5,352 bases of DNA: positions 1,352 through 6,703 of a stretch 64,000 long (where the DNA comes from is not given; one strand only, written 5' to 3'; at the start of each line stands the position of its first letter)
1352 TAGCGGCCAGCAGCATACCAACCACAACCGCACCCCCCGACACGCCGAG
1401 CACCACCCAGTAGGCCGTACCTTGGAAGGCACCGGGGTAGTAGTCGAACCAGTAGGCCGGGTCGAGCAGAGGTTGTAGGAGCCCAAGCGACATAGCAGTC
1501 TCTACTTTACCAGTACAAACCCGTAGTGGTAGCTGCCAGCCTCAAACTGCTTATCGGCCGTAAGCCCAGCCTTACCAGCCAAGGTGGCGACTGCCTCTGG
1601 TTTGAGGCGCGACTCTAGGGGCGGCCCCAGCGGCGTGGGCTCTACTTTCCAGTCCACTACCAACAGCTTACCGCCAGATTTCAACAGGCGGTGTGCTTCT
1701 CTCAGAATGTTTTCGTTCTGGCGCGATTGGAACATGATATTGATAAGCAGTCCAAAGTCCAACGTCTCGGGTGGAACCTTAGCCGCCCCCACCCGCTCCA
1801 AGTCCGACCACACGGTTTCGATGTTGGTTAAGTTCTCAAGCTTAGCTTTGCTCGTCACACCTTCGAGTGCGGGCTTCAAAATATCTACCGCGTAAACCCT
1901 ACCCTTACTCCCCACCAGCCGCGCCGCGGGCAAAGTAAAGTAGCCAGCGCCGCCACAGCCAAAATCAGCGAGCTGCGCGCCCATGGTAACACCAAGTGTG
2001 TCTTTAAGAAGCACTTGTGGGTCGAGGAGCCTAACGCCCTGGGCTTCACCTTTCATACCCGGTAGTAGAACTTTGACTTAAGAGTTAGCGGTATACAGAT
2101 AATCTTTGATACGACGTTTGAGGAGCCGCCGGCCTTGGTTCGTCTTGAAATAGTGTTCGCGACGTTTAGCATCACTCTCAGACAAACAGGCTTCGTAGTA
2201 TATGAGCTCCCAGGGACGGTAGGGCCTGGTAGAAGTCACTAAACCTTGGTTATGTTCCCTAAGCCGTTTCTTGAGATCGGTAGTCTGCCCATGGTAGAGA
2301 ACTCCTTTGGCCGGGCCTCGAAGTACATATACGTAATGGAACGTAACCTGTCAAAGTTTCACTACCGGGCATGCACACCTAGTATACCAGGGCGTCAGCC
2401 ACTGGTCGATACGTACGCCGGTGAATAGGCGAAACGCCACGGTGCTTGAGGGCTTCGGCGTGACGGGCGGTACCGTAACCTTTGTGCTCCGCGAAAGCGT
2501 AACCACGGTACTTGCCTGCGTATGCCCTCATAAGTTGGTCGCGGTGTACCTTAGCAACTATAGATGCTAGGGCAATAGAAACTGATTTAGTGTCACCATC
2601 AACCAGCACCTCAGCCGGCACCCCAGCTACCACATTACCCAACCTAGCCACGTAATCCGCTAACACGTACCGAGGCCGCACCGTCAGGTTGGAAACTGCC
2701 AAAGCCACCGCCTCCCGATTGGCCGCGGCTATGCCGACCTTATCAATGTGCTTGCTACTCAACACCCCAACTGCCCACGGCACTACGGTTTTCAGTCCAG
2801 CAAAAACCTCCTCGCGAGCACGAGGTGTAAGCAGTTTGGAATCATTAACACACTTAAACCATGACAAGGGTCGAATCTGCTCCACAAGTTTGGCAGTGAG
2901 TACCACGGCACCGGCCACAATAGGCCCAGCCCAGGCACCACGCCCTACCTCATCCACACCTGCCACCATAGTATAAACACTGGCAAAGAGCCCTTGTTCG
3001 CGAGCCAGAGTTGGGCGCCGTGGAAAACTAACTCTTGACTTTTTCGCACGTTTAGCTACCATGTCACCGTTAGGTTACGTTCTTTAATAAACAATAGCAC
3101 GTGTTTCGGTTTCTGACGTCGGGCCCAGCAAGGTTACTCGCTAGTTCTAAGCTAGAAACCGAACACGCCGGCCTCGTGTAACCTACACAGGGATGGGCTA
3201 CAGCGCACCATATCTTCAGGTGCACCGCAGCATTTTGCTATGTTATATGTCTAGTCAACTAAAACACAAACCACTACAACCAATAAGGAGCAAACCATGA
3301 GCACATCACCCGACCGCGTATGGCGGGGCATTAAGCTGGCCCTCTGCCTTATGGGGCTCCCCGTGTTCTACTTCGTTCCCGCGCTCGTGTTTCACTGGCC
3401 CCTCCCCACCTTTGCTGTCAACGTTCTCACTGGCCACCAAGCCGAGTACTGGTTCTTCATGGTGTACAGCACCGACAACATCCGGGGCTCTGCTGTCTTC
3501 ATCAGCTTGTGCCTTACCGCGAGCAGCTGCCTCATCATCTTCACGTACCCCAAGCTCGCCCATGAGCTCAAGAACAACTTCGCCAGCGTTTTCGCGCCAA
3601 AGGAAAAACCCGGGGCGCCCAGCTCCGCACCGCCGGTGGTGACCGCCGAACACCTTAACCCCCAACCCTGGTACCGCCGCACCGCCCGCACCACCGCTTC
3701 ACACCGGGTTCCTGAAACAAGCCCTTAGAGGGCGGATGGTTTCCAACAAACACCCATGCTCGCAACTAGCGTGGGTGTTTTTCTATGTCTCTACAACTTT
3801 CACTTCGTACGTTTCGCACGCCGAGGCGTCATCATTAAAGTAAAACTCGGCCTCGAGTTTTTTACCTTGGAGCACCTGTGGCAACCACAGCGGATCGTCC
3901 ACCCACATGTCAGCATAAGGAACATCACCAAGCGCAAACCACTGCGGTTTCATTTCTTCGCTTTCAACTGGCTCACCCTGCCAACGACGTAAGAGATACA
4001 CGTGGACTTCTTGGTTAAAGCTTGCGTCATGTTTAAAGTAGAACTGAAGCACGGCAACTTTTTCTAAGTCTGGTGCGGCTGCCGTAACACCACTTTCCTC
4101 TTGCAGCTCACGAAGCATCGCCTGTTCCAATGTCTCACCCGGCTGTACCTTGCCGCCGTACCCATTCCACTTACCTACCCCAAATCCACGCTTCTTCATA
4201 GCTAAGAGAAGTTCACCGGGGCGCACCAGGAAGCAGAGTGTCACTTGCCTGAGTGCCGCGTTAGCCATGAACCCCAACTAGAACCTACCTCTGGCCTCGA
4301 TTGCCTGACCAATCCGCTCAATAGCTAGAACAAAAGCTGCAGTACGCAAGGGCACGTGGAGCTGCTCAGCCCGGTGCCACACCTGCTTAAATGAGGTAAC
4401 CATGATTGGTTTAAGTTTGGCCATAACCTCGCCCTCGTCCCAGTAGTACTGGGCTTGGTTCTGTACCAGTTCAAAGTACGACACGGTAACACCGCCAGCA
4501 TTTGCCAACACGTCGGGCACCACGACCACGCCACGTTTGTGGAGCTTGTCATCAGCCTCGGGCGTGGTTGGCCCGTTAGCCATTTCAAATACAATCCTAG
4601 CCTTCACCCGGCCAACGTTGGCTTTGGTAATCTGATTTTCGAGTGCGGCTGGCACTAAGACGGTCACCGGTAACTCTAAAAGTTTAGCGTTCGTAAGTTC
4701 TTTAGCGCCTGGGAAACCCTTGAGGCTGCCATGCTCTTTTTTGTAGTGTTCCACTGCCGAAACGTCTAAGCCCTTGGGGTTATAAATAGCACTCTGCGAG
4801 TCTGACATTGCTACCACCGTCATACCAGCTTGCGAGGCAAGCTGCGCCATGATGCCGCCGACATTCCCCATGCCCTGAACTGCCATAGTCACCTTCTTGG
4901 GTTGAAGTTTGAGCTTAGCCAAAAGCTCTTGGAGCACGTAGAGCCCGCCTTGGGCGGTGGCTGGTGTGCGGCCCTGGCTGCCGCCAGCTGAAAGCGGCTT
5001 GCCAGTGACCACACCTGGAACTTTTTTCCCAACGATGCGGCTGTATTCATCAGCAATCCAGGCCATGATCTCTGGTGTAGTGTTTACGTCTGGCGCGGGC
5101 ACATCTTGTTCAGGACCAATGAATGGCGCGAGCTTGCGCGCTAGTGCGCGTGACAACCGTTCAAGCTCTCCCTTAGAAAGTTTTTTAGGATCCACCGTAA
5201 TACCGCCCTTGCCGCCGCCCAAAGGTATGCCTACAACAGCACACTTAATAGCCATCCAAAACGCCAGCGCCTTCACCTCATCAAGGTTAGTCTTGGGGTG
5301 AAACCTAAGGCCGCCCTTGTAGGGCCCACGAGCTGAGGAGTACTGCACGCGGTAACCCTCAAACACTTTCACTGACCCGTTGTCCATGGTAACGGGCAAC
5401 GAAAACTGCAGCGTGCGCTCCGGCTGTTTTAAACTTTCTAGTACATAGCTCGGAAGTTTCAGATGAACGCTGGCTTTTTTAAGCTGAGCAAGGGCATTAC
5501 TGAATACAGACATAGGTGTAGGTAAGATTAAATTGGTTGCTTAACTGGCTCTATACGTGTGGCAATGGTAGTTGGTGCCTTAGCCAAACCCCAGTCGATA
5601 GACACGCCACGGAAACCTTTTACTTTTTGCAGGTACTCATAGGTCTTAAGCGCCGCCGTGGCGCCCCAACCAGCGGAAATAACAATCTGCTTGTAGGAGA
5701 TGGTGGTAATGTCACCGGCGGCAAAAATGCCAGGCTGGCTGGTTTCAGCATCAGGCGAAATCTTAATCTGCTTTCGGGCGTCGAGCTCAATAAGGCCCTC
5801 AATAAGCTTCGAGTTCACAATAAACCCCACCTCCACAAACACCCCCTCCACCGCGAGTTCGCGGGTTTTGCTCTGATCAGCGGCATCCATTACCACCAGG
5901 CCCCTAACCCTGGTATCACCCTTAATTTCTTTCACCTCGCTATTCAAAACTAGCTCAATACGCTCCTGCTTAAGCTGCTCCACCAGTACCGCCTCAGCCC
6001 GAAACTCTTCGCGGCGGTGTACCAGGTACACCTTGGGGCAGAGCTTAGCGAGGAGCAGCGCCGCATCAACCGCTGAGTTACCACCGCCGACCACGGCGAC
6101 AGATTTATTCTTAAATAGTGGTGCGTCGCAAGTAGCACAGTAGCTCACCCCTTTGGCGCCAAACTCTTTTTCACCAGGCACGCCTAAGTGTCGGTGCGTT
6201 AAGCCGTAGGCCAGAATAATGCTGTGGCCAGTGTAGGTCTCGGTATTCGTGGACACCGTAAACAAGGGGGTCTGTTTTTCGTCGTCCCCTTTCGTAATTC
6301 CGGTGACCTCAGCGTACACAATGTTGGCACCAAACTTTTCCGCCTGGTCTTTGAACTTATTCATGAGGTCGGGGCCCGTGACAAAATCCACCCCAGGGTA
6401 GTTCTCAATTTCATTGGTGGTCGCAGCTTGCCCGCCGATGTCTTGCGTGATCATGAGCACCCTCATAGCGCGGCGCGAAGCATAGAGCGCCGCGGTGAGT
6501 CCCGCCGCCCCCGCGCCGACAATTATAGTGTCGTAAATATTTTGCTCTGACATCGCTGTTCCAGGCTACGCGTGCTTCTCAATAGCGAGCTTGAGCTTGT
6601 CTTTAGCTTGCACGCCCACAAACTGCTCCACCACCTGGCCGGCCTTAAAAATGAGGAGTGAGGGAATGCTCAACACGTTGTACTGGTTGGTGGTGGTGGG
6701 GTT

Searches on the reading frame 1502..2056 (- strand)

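Call 50: search_protein_families(library=pfam, proteins=[window:1502-2056:-], max_evalue=0.001)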
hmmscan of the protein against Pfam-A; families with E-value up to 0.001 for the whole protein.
window:1502-2056:- (184 aa): 6 families
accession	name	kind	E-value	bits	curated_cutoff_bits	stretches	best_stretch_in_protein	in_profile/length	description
PF13847.12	Methyltransf_31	-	3.3e-11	43.5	27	1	27-137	5-113/145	Methyltransferase domain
PF08241.18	Methyltransf_11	-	1e-10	42.5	21.2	1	31-133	2-95/95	Methyltransferase domain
PF13649.12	Methyltransf_25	-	3e-10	41.1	27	1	31-129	3-97/97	Methyltransferase domain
PF01209.24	Ubie_methyltran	-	1.3e-08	34.9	20.1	1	19-136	41-154/233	ubiE/COQ5 methyltransferase family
PF05175.20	MTS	-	2.7e-08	34.1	23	1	16-136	22-141/170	Methyltransferase small domain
PF08242.18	Methyltransf_12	-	0.00044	21.4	30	1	31-131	2-98/98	Methyltransferase domain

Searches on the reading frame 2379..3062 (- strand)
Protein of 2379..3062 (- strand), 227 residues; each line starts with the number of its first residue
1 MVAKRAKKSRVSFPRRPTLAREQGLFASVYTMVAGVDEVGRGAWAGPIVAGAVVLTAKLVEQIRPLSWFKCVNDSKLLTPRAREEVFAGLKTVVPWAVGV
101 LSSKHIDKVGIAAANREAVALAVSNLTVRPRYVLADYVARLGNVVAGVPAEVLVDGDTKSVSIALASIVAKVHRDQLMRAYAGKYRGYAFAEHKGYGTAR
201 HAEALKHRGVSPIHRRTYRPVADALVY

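Call 50: search_protein_families(library=pfam, proteins=[window:2379-3062:-], max_evalue=0.001)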
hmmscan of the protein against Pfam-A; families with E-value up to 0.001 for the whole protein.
window:2379-3062:- (227 aa): 1 family
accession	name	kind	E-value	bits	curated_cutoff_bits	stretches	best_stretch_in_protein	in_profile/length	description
PF01351.25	RNase_HII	-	2.5e-32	112.8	25.8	1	34-219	1-197/199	Ribonuclease HII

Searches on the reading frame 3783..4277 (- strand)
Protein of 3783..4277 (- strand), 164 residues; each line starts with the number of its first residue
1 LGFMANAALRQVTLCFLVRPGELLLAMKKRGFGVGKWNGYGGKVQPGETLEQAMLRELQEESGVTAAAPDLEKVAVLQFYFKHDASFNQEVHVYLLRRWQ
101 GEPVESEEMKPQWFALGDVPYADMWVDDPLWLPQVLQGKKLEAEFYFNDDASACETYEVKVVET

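Call 50: search_protein_families(library=pfam, proteins=[window:3783-4277:-], max_evalue=0.001)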
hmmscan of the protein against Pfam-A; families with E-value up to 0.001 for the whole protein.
window:3783-4277:- (164 aa): 1 family
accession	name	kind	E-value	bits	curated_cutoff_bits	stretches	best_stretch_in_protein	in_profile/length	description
PF00293.34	NUDIX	-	3.2e-17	63.2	21.1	1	11-133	4-132/134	NUDIX domain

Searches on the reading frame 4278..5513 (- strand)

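Call 50: search_protein_families(library=pfam, proteins=[window:4278-5513:-], max_evalue=0.001)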
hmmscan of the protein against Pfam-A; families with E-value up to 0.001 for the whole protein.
window:4278-5513:- (411 aa): 2 families
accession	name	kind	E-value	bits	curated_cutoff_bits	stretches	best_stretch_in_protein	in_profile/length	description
PF00208.27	ELFV_dehydrog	-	8.7e-78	261.8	23.4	1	177-409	1-241/241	Glutamate/Leucine/Phenylalanine/Valine dehydrogenase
PF02812.23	ELFV_dehydrog_N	-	4.3e-58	195.1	25.3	1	31-158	1-128/129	Glu/Leu/Phe/Val dehydrogenase, dimerisation domain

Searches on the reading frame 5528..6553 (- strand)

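Call 50: search_protein_families(library=pfam, proteins=[window:5528-6553:-], max_evalue=0.001)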
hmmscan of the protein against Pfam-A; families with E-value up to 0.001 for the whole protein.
window:5528-6553:- (341 aa): 12 families
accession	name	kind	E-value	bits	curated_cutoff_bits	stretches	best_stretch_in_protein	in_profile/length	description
PF07992.20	Pyr_redox_2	-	7.8e-46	157.2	26.1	1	7-290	1-284/291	Pyridine nucleotide-disulphide oxidoreductase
PF13738.12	Pyr_redox_3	-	9e-26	91.3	30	1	72-280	92-305/305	Pyridine nucleotide-disulphide oxidoreductase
PF00070.33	Pyr_redox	-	1.8e-15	57.6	22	1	151-221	1-79/82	Pyridine nucleotide-disulphide oxidoreductase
PF13450.12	NAD_binding_8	-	1.9e-09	38.1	21.9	1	11-70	1-58/68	NAD(P)-binding Rossmann-like domain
PF01266.30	DAO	-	7.1e-09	36.1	27.9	1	8-45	1-39/353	FAD dependent oxidoreductase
PF01134.28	GIDA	-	1.7e-08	34.4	22.1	1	8-40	1-33/391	Glucose inhibited division protein A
PF12831.13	FAD_oxidored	-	3.8e-08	33.5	27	1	8-43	1-38/416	FAD dependent oxidoreductase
PF00890.30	FAD_binding_2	-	4.2e-07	29.9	20.4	1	8-38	1-31/414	FAD binding domain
PF03486.20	HI0933_like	-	4.8e-06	26.6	50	0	8-36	2-30/244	HI0933-like protein Rossmann domain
PF01946.23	Thi4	-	8.3e-06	25.6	26.2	1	7-39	18-51/235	Thi4 family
PF13434.12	Lys_Orn_oxgnase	-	0.00012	21.8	21.3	0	78-183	112-224/339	L-lysine 6-monooxygenase/L-ornithine 5-monooxygenase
PF01494.25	FAD_binding_3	-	0.001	18.8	22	0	8-37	3-32/349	FAD binding domain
